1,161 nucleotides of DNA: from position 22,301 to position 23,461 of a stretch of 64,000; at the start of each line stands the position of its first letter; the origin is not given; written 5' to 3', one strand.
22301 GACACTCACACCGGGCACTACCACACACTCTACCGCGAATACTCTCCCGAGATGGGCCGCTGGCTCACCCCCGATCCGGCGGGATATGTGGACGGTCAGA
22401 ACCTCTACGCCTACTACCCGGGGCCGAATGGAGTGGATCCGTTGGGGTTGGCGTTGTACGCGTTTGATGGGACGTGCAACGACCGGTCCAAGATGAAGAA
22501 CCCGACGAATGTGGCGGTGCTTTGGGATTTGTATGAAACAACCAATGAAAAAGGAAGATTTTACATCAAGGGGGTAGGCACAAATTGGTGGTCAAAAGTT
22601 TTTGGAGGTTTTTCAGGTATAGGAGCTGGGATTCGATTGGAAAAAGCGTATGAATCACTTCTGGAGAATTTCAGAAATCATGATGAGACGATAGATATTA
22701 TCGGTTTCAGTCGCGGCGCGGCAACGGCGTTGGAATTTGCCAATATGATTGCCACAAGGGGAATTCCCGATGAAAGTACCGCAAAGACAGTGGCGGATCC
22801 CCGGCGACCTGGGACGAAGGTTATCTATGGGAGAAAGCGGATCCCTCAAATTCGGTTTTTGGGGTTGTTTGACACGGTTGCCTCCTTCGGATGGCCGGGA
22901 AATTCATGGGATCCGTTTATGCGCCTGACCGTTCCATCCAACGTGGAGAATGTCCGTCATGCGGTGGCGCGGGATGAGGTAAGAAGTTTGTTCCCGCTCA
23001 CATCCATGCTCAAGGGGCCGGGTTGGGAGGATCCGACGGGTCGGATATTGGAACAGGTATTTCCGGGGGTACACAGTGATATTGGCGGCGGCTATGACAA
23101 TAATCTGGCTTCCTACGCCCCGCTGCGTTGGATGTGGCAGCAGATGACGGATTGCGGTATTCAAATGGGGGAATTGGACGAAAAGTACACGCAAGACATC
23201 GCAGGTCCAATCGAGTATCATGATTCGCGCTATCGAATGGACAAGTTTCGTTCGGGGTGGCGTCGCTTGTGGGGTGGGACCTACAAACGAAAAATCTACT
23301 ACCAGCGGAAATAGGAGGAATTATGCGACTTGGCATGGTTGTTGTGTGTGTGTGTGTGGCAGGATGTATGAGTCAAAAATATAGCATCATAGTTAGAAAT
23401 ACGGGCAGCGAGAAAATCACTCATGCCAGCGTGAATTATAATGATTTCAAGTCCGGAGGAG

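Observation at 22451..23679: Rhs C-terminal tip is a DUF2235/Tle1-like lipase with a downstream lipoprotein (putative immunity), both compositionally foreign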

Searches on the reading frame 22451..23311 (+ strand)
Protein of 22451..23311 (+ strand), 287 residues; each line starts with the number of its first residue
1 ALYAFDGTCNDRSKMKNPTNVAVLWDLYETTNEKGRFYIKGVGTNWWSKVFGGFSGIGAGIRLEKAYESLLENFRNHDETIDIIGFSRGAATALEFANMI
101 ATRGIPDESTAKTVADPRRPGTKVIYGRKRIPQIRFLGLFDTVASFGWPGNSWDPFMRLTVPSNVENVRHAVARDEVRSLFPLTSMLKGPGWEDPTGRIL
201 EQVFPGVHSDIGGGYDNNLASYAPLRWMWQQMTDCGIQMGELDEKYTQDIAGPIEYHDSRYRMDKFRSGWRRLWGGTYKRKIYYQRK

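Call 6: search_protein_families(library=pfam, proteins=[window:22451-23311:+], max_evalue=0.1)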
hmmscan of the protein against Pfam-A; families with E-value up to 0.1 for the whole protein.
window:22451-23311:+ (287 aa): 3 families
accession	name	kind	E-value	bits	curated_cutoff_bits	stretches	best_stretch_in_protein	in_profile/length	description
PF09994.14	T6SS_Tle1-like_cat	-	1.5e-40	139.8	27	2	128-231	169-287/287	T6SS, Phospholipase effector Tle1-like, catalytic domain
PF03959.19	FSH1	-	0.054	13.6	21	1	42-103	68-125/211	Serine hydrolase (FSH1)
PF01764.32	Lipase_3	-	0.064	13.6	22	1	65-118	51-104/140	Lipase (class 3)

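Call 7: search_protein_families(library=ncbifam, proteins=[window:22451-23311:+], max_evalue=0.1)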
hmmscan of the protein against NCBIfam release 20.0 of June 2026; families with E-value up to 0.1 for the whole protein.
window:22451-23311:+ (287 aa): 0 families

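Call 12: find_homologous_proteins(query=window:22451-23311:+, max_evalue=0.00001)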
Query window:22451-23311:+ (287 aa): 6380 proteins with E <= 0.00001 among 8000 candidates; the best 120 are listed.
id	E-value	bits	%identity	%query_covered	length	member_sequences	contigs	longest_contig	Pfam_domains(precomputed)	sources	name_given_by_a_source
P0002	1.5e-65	240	49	93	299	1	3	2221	PF09994.15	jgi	jgi:uncharacterized protein (DUF2235 family)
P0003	8.2e-65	237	48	93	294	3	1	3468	PF09994.15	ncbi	-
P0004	2.7e-64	236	48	93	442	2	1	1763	PF09994.15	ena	-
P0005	3.2e-64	235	48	93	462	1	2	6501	PF09994.15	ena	-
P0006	6.4e-61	225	46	99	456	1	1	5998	PF09994.15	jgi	jgi:RHS repeat-associated protein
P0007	1.6e-57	213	45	90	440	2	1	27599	PF09994.15,PF25023.2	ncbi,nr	ncbi:MAG: hypothetical protein A3K19_19870 [Lentisphaerae bacterium RIFOXYB12_FULL_65_16]|nr:MAG: hy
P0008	1.4e-56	210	45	89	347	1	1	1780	PF09994.15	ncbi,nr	ncbi:MAG: DUF2235 domain-containing protein, partial [Acidobacteria bacterium]|nr:DUF2235 domain-con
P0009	2.0e-56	210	45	93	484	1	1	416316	PF09994.15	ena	-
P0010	7.7e-54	201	45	99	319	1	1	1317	PF09994.15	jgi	jgi:uncharacterized protein (DUF2235 family)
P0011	9.9e-54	201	46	95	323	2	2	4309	PF09994.15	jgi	jgi:uncharacterized protein (DUF2235 family)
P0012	1.2e-53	201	46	100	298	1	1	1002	PF09994.15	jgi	jgi:uncharacterized protein (DUF2235 family)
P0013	1.4e-53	200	49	91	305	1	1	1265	PF09994.15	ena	-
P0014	1.9e-53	200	48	84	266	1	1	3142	PF09994.15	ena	-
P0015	2.3e-53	200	44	99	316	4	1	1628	PF09994.15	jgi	jgi:uncharacterized protein (DUF2235 family)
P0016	3.4e-53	199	45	99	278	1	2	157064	PF09994.15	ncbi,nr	ncbi:MAG: DUF2235 domain-containing protein [Kiritimatiellae bacterium]|nr:DUF2235 domain-containing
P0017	7.5e-53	198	43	99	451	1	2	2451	PF09994.15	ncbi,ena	-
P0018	4.8e-52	195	45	98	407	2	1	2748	PF09994.15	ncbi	ncbi:MAG: DUF2235 domain-containing protein [Thermoanaerobaculia bacterium]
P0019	8.3e-52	195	47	84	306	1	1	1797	PF09994.15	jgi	jgi:uncharacterized protein (DUF2235 family)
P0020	2.0e-51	193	45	95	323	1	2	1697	PF09994.15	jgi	jgi:uncharacterized protein (DUF2235 family)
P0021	2.8e-51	193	45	90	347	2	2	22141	PF09994.15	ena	-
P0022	6.5e-51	192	43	99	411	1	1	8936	PF09994.15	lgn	-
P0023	1.1e-50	191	44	95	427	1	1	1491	PF09994.15,PF25023.2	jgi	jgi:RHS repeat-associated protein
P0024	1.4e-50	191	44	95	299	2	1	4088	PF09994.15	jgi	jgi:uncharacterized protein (DUF2235 family)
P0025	4.1e-50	189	47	85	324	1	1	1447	PF09994.15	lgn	-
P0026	7.8e-50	188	44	85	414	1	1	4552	PF09994.15,PF25023.2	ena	-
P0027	5.2e-49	185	42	100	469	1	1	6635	PF09994.15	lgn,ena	-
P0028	7.7e-49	185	43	82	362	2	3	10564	PF09994.15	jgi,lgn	-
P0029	3.4e-48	183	51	68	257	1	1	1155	PF09994.15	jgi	jgi:uncharacterized protein (DUF2235 family)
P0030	4.5e-48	182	41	95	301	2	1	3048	PF09994.15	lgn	-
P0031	8.7e-48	181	44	86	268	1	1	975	PF09994.15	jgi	jgi:uncharacterized protein (DUF2235 family)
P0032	2.7e-47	180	43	82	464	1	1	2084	PF09994.15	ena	-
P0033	6.0e-47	179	43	99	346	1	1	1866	PF09994.15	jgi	jgi:RHS repeat-associated protein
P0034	1.5e-46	177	43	95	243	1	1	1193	PF09994.15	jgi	jgi:uncharacterized protein (DUF2235 family)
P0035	3.3e-46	176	43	94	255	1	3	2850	PF09994.15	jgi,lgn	-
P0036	6.5e-46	175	45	92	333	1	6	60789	PF09994.15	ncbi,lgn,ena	-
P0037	1.2e-45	174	41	99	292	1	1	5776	PF09994.15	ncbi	ncbi:MAG: DUF2235 domain-containing protein, partial [Thermoanaerobaculia bacterium]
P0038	1.2e-45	174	43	87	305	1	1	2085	PF09994.15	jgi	-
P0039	1.6e-45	174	44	91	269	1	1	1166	PF09994.15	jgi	jgi:uncharacterized protein (DUF2235 family)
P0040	3.6e-45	173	43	84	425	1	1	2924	PF09994.15,PF25023.2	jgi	jgi:RHS repeat-associated protein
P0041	3.6e-45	173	46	85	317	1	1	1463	PF09994.15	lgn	-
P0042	3.1e-44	170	43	85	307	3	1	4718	PF09994.15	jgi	jgi:uncharacterized protein (DUF2235 family)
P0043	4.8e-44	169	44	91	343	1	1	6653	PF09994.15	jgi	jgi:uncharacterized protein (DUF2235 family)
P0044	7.8e-44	168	44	84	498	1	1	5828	PF09994.15,PF25023.2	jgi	jgi:RHS repeat-associated protein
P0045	2.3e-43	167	41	88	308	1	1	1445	PF09994.15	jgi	-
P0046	3.3e-43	166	43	84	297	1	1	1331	PF09994.15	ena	-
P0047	3.8e-43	166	41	91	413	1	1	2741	PF09994.15,PF25023.2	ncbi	ncbi:MAG: DUF2235 domain-containing protein, partial [Victivallales bacterium]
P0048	5.5e-43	166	41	84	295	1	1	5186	PF09994.15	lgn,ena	-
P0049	7.4e-43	165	40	100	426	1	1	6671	PF09994.15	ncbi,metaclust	ncbi:MAG: hypothetical protein A3K18_09815, partial [Lentisphaerae bacterium RIFOXYA12_64_32]|metacl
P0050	1.1e-42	165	41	86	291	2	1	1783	PF09994.15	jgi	jgi:uncharacterized protein (DUF2235 family)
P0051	8.8e-42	162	42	85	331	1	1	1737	PF09994.15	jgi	jgi:uncharacterized protein (DUF2235 family)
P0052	1.4e-41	161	43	84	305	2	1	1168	PF09994.15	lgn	-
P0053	1.5e-41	161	40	86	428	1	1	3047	PF09994.15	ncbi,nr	ncbi:MAG: DUF2235 domain-containing protein, partial [Xanthomonadales bacterium]|nr:DUF2235 domain-c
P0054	1.6e-41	161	42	85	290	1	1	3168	PF09994.15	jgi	jgi:uncharacterized protein (DUF2235 family)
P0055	2.0e-41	160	44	83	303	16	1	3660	PF09994.15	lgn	-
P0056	3.3e-41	160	42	87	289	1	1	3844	PF09994.15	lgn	-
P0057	4.3e-41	159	43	86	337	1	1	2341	PF09994.15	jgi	jgi:RHS repeat-associated protein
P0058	5.8e-41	159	40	93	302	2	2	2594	PF09994.15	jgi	-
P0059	8.4e-41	158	41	88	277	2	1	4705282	PF09994.15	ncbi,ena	-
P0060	9.0e-41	158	43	83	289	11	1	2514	PF09994.15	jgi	-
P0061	9.4e-41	158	43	84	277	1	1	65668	PF09994.15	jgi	jgi:uncharacterized protein (DUF2235 family)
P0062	9.5e-41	158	44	84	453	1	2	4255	PF09994.15,PF25023.2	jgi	jgi:RHS repeat-associated protein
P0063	9.5e-41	158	42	83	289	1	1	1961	PF09994.15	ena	-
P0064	9.9e-41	158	40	91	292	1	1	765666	PF09994.15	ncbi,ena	-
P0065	1.6e-40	158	41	83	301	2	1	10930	PF09994.15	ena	-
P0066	1.9e-40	157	43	80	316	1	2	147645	PF09994.15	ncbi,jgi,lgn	ncbi:MAG: hypothetical protein ACI8P9_000130 [Parasphingorhabdus sp.]|jgi:uncharacterized protein (D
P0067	2.0e-40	157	44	84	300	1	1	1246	PF09994.15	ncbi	-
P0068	2.4e-40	157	42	83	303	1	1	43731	PF09994.15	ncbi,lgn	-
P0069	3.1e-40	157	38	88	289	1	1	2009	PF09994.15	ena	-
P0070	3.4e-40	156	41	89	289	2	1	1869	PF09994.15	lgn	-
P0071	3.6e-40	156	43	83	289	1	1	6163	PF09994.15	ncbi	-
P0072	4.3e-40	156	42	87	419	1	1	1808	PF09994.15,PF25023.2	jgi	-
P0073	5.4e-40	156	41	83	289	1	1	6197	PF09994.15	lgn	-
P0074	5.7e-40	156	43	83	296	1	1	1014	PF09994.15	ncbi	-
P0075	7.6e-40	155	41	83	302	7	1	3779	PF09994.15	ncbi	-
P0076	9.7e-40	155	37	100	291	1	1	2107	PF09994.15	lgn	-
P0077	9.8e-40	155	43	84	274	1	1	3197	PF09994.15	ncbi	-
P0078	1.0e-39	155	42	83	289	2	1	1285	PF09994.15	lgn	-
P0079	1.3e-39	155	42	84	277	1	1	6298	PF09994.15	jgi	-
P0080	1.7e-39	154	42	83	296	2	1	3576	PF09994.15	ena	-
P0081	1.7e-39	154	41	83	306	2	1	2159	PF09994.15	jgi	-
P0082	2.0e-39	154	41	84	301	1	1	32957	PF09994.15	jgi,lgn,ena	-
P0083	2.2e-39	154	39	95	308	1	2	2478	PF09994.15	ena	-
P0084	2.3e-39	154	39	93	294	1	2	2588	PF09994.15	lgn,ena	-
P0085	2.4e-39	154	43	84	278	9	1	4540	PF09994.15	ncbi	-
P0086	2.9e-39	153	37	99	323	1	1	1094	PF09994.15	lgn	-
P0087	4.4e-39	153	43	82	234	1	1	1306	PF09994.15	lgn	-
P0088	5.5e-39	152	40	86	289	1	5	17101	PF09994.15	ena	-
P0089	6.1e-39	152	40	83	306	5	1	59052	PF09994.15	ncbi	-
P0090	6.6e-39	152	41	87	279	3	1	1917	PF09994.15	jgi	-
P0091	6.7e-39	152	42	83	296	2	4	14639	PF09994.15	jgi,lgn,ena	jgi:uncharacterized protein (DUF2235 family)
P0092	1.0e-38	152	40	85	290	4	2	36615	PF09994.15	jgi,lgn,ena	-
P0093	1.1e-38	152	42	84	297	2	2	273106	PF09994.15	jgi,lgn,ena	-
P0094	1.4e-38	151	43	87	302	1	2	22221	PF09994.15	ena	-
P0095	1.4e-38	151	43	83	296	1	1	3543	PF09994.15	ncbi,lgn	ncbi:MAG: DUF2235 domain-containing protein [Pseudomonadota bacterium]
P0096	1.8e-38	151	40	83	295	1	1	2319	PF09994.15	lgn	-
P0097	2.4e-38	150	42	83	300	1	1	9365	PF09994.15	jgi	jgi:uncharacterized protein (DUF2235 family)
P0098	2.8e-38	150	42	91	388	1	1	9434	PF09994.15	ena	-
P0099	2.8e-38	150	41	83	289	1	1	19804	PF09994.15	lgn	-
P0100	3.6e-38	150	41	85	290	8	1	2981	PF09994.15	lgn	-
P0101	3.9e-38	150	43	84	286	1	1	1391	PF09994.15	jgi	jgi:uncharacterized protein (DUF2235 family)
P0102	4.3e-38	150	40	86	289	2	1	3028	PF09994.15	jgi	jgi:uncharacterized protein (DUF2235 family)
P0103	4.3e-38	150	40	88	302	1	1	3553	PF09994.15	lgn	-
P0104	4.8e-38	149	41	90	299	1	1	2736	PF09994.15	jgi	jgi:uncharacterized protein (DUF2235 family)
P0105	4.8e-38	149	42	83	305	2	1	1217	PF09994.15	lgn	-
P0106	4.9e-38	149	44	83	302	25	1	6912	PF09994.15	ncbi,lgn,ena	ncbi:MAG: DUF2235 domain-containing protein [Gammaproteobacteria bacterium]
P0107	5.2e-38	149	36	99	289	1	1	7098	PF09994.15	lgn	-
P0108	5.8e-38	149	40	93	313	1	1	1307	PF09994.15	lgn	-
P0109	6.7e-38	149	35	98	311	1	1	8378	PF09994.15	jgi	jgi:uncharacterized protein (DUF2235 family)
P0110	7.9e-38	149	43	85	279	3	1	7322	PF09994.15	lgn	-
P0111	8.3e-38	149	38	93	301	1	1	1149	PF09994.15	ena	-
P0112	8.4e-38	149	43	80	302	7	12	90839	PF09994.15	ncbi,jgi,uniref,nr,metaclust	ncbi:phospholipase effector Tle1 domain-containing protein [endosymbiont of Ridgeia piscesae]|jgi:un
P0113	9.3e-38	148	42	89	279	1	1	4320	PF09994.15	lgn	-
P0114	1.2e-37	148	43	79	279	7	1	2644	PF09994.15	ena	-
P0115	1.2e-37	148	43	71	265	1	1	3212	PF09994.15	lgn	-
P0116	1.3e-37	148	39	89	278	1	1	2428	PF09994.15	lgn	-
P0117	1.7e-37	148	41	89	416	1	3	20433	PF09994.15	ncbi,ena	-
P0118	2.0e-37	147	40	89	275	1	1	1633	PF09994.15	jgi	jgi:uncharacterized protein (DUF2235 family)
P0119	2.0e-37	147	40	83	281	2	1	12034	PF09994.15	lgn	-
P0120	2.1e-37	147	42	85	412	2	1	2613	PF09994.15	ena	-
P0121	2.2e-37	147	43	83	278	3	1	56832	PF09994.15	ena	-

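Call 14: search_solved_structures(query=window:22451-23311:+, max_evalue=0.01, show_alignments=3)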
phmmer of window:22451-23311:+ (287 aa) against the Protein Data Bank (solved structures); distinct sequences matched with E-value up to 0.01: 3.
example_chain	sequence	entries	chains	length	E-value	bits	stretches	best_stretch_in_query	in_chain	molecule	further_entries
6sjl_D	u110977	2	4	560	3.1e-12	49.8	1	81-216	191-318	Putative type VI secretion protein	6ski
9j3f_A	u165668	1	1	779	2.2e-09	40.4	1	133-217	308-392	Tle1 phospholipase domain-containing protein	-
4o5p_A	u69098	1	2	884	3.3e-05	26.7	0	82-149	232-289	Uncharacterized protein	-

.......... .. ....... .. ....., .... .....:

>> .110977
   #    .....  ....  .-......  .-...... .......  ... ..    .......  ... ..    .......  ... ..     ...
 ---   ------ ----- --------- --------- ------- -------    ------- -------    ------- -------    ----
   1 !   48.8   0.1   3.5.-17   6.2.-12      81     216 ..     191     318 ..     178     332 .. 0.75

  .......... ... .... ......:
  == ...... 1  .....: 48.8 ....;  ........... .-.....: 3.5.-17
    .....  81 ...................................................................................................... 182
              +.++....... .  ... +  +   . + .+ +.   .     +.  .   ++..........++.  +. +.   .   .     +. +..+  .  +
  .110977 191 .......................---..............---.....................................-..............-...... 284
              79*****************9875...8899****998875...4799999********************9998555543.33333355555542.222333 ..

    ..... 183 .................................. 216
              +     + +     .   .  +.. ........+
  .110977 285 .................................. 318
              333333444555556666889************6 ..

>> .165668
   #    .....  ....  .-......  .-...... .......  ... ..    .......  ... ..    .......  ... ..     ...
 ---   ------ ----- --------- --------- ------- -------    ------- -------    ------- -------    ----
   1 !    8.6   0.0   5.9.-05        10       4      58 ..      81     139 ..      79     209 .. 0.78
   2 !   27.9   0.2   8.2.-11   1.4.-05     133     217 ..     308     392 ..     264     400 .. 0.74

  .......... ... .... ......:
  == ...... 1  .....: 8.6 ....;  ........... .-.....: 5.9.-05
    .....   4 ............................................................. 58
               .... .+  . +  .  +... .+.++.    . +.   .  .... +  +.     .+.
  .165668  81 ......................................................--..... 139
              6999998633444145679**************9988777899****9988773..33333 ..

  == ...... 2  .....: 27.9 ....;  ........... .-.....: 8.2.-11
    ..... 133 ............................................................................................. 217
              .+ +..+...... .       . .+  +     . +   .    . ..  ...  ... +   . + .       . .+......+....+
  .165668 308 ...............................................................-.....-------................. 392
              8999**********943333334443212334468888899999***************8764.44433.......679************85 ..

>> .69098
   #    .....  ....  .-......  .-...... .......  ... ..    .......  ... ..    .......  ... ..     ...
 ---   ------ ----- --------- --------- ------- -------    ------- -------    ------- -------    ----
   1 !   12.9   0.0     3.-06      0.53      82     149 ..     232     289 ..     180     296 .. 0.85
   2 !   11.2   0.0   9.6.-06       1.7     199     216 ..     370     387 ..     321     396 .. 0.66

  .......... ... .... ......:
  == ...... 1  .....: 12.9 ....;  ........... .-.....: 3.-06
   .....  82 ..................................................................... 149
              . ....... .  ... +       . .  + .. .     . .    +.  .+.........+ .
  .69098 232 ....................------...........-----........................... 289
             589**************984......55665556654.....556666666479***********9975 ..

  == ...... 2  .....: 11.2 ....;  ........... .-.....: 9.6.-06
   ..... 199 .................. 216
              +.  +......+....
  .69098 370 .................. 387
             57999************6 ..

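Call 16: find_encoding_contigs(protein=P0007, flank=6000, max_places=2)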
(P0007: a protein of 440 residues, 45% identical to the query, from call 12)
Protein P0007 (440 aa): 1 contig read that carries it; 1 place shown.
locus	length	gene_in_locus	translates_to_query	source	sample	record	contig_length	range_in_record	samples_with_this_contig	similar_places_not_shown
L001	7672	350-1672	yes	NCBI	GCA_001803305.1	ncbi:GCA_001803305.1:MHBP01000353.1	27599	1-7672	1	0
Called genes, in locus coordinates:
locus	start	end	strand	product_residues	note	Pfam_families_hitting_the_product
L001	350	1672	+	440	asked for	PF25023:TEN_YD-shell (weak), PF09994:T6SS_Tle1-like_cat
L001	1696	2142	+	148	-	-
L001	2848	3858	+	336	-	PF04041:Glyco_hydro_130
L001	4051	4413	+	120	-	-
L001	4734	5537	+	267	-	-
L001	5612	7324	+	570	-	PF01120:Alpha_L_fucos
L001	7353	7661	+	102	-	PF13290:CHB_HEX_C_1, PF13287:Fn3_assoc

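Call 17: find_encoding_contigs(protein=P0009, flank=6000, max_places=2)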
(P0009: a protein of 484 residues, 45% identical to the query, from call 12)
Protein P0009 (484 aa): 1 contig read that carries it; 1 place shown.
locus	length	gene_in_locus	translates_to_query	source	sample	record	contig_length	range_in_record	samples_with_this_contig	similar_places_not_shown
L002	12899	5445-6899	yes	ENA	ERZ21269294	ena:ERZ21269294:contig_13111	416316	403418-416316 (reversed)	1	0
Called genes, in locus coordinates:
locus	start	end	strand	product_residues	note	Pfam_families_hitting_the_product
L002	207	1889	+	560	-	PF27228:MTBMA_p00010_2nd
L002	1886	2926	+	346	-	PF02899:Phage_int_SAM_1 (weak), PF13495:Phage_int_SAM_4, PF00589:Phage_integrase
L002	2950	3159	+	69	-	PF21748:UPF0150 (weak)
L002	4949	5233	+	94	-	PF14076:DUF4258 (faint)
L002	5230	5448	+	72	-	-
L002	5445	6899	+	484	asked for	PF09994:T6SS_Tle1-like_cat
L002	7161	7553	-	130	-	PF12844:HTH_19, PF13560:HTH_31, PF01381:HTH_3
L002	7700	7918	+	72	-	PF08845:SymE_toxin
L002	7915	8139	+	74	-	PF08845:SymE_toxin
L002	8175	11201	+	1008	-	PF01807:Zn_ribbon_DnaG, PF08275:DNAG_N, PF01751:Toprim (weak), PF13155:Toprim_2, PF13362:Toprim_3, PF13662:Toprim_4, PF27228:MTBMA_p00010_2nd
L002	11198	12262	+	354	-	PF02899:Phage_int_SAM_1 (weak), PF13495:Phage_int_SAM_4, PF00589:Phage_integrase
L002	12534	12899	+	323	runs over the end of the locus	-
